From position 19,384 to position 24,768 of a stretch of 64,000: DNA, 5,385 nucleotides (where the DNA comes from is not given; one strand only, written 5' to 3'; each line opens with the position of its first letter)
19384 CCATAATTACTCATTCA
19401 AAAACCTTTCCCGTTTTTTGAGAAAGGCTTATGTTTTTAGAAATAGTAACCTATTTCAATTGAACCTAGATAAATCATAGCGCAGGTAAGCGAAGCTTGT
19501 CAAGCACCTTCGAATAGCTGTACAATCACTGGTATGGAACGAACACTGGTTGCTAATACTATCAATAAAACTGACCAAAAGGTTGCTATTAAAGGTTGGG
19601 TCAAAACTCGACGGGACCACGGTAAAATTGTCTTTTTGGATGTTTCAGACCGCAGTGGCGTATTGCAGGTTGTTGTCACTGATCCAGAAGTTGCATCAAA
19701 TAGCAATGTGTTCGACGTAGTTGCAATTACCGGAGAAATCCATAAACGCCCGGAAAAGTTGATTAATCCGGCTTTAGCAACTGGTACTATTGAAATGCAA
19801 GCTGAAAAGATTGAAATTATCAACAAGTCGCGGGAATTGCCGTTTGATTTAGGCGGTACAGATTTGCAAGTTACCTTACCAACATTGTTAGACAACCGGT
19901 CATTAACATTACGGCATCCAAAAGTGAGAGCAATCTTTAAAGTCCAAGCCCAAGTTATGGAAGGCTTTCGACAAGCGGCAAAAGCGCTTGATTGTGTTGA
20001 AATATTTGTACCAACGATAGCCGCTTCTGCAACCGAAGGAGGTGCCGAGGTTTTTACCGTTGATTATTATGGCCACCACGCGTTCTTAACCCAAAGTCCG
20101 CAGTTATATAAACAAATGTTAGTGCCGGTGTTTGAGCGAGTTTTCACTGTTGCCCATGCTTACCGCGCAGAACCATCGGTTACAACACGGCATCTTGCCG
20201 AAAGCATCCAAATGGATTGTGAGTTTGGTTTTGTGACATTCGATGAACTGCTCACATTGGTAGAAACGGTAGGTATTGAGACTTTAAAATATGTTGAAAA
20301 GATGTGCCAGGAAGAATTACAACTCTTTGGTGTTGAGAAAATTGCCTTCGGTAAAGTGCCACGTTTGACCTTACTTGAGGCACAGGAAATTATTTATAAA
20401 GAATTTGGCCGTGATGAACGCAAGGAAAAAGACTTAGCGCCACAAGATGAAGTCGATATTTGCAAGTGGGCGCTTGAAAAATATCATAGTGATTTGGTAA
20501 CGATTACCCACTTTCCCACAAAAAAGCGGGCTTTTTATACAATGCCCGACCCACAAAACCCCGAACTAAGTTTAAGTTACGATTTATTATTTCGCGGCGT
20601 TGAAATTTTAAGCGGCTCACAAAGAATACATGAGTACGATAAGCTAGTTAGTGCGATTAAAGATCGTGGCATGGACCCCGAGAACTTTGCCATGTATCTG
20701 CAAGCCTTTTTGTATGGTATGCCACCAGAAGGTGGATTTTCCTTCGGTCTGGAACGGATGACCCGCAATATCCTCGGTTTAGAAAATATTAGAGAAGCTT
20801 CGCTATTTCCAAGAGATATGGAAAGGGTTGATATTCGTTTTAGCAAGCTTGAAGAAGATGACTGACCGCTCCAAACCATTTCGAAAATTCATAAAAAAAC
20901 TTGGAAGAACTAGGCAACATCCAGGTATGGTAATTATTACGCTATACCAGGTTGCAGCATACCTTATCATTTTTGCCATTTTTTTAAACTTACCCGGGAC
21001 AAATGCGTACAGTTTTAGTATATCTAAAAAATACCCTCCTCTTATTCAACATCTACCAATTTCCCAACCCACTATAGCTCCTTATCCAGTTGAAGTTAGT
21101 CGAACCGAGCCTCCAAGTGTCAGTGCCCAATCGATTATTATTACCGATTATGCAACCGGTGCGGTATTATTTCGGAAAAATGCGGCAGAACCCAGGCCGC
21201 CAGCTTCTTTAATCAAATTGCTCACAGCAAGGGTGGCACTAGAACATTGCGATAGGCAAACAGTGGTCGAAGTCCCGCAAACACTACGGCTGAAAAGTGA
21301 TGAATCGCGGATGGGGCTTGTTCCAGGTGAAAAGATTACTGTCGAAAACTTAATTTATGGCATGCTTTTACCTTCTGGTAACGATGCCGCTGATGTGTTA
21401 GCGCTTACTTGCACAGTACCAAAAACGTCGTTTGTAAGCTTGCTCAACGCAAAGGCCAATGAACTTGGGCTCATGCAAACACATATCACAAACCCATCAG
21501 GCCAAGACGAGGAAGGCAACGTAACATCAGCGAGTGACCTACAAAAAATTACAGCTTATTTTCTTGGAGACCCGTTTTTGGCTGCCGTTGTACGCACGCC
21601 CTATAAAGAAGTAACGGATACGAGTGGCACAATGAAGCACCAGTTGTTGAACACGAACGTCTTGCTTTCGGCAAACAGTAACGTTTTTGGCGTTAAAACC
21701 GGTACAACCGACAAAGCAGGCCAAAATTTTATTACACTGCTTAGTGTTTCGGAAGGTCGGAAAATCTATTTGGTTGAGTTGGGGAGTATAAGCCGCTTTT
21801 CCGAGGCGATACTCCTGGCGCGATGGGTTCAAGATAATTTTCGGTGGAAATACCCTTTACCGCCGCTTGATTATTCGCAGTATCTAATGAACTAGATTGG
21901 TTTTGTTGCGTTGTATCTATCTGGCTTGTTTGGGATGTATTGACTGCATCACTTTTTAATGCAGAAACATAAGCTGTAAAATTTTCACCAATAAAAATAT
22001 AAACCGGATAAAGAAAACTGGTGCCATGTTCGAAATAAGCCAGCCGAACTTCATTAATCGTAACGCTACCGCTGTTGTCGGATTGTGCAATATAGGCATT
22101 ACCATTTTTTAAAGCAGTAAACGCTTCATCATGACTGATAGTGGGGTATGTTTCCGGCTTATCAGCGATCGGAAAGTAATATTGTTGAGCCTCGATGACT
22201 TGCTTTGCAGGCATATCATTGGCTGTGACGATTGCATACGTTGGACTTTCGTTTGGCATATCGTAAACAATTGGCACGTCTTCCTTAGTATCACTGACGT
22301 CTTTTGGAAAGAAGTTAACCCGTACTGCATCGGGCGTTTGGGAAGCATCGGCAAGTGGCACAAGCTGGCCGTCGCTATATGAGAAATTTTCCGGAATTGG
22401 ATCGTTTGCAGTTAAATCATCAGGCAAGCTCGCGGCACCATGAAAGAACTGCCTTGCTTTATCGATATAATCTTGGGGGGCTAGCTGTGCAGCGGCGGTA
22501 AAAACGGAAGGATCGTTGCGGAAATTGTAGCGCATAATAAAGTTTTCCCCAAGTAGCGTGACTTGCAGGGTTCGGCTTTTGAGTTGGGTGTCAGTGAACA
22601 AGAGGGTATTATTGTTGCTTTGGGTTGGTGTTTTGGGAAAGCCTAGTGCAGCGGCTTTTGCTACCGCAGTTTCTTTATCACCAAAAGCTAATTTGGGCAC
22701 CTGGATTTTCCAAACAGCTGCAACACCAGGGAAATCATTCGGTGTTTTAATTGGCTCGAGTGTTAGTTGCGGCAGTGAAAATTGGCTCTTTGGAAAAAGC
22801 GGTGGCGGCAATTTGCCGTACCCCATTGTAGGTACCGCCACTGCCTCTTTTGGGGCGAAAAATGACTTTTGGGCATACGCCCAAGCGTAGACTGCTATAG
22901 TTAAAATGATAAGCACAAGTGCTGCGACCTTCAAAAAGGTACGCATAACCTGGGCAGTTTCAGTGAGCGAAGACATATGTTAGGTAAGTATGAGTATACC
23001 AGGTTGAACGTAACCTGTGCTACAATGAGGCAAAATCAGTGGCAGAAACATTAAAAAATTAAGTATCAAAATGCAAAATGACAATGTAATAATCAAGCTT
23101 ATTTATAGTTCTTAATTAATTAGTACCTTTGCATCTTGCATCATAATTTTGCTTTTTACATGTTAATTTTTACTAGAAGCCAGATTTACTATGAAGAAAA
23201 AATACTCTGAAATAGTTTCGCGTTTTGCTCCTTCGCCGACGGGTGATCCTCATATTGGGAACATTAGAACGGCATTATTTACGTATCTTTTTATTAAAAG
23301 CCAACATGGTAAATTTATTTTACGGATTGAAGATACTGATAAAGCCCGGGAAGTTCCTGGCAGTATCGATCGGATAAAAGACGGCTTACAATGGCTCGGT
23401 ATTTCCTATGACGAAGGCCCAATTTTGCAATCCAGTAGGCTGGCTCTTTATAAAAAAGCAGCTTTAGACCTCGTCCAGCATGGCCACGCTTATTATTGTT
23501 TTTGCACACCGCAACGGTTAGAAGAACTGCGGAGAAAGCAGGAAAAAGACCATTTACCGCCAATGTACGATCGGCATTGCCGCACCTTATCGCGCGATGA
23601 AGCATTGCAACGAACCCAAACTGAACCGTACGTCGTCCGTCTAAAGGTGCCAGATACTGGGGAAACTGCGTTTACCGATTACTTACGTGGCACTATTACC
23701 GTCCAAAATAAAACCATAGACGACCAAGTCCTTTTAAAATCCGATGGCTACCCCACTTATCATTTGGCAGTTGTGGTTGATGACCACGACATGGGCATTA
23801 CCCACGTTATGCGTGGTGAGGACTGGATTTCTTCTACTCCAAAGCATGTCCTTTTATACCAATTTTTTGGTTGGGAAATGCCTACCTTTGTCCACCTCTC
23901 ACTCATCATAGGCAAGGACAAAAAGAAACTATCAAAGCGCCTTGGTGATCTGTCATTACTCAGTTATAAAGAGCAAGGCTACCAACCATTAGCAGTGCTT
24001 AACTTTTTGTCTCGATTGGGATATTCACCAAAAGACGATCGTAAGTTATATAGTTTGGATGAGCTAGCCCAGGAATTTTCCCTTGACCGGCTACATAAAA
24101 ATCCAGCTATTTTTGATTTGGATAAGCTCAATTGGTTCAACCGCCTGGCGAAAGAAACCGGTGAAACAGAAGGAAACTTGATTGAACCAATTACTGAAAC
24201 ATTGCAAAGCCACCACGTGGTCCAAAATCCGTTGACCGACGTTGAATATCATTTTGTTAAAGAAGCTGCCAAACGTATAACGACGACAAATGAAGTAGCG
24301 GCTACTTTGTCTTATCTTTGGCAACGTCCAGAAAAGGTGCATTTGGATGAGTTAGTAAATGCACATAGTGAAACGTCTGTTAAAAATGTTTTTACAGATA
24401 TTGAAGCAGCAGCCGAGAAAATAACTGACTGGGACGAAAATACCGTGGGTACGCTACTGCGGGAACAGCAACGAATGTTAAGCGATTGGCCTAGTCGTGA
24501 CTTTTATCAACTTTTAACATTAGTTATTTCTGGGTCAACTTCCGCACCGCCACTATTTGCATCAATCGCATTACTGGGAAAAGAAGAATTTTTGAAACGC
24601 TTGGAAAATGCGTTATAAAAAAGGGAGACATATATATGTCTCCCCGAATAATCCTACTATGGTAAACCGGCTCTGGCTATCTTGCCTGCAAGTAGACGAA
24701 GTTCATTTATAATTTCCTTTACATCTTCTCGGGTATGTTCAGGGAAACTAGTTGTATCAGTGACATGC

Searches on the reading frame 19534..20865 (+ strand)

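Call 92: search_protein_families(library=pfam, proteins=[window:19534-20865:+], max_evalue=0.001)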
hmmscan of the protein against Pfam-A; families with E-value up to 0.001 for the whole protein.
window:19534-20865:+ (443 aa): 2 families
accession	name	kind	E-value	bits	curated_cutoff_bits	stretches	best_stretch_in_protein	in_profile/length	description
PF00152.25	tRNA-synt_2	-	6.1e-71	239.4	25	1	117-428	4-307/308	tRNA synthetases class II (D, K and N)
PF01336.31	tRNA_anti-codon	-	3.1e-14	53.1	27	1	17-96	1-75/75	OB-fold nucleic acid binding domain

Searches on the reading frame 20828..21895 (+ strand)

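Call 92: search_protein_families(library=pfam, proteins=[window:20828-21895:+], max_evalue=0.001)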
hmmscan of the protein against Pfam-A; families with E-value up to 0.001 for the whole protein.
window:20828-21895:+ (355 aa): 3 families
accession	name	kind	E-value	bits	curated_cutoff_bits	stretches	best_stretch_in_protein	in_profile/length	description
PF00768.25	Peptidase_S11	-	1.9e-44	152.4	27.6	1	92-306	4-224/239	D-alanyl-D-alanine carboxypeptidase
PF13354.11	Beta-lactamase2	-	1.5e-09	38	22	1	102-241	1-142/214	Beta-lactamase enzyme family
PF02113.21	Peptidase_S13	-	0.00014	21.2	22.8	1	99-145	17-63/444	D-Ala-D-Ala carboxypeptidase 3 (S13) family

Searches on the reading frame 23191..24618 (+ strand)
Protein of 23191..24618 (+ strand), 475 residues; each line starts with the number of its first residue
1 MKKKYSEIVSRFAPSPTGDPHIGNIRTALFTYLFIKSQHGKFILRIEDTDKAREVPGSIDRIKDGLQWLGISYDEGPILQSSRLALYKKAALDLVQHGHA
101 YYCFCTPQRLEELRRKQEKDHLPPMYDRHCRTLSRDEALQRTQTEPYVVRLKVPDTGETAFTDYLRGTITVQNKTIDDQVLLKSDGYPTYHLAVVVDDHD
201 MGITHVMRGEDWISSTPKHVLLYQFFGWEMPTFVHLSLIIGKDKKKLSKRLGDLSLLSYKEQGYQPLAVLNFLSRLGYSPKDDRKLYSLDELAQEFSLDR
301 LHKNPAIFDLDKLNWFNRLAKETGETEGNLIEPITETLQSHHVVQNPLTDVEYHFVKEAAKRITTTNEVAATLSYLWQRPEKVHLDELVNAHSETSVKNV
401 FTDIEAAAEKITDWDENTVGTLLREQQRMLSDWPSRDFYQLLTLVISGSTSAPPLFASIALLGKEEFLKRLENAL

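Call 92: search_protein_families(library=pfam, proteins=[window:23191-24618:+], max_evalue=0.001)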
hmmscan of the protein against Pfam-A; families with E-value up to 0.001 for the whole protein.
window:23191-24618:+ (475 aa): 3 families
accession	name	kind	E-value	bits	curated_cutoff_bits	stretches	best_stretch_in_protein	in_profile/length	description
PF00749.27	tRNA-synt_1c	-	1e-102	343.7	23.4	1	8-315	2-314/314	tRNA synthetases class I (E and Q), catalytic domain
PF19269.4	Anticodon_2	-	2.3e-14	54.4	23.6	1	351-475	19-141/141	Anticodon binding domain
PF01921.24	tRNA-synt_1f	-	0.00028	20.4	27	0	15-63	31-84/360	tRNA synthetases class I (K)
